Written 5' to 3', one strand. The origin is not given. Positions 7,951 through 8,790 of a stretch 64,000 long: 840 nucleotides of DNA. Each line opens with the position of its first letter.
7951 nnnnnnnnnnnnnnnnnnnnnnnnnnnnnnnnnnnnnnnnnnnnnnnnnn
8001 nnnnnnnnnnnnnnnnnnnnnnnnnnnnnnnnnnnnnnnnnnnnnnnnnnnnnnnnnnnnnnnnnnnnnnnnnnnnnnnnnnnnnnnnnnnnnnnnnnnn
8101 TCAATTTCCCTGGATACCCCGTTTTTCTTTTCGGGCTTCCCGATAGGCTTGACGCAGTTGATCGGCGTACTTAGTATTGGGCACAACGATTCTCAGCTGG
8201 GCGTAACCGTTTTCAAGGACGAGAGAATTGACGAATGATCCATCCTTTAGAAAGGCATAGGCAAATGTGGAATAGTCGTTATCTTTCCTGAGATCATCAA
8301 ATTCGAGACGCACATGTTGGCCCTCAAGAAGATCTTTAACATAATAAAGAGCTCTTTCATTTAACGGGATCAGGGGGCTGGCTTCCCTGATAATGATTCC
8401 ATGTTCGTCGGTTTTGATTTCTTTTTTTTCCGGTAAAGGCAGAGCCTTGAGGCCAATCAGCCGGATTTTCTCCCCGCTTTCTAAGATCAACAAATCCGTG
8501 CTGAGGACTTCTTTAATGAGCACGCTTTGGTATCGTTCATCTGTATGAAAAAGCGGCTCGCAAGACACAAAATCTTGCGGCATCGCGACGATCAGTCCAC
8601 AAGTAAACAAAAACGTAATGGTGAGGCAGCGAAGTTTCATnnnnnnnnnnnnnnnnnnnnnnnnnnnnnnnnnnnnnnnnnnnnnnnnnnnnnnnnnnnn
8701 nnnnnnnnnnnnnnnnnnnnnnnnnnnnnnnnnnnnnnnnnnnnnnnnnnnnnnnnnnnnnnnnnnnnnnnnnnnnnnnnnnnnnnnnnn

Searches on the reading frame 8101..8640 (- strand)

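Call 52: search_protein_families(library=pfam, proteins=[window:8101-8640:-], max_evalue=0.00001)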
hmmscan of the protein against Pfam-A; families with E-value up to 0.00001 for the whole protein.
window:8101-8640:- (179 aa): 1 family
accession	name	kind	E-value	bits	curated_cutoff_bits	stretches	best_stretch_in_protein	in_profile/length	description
PF00565.23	SNase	-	2.1e-09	38.2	21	1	58-176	1-104/107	Staphylococcal nuclease homologue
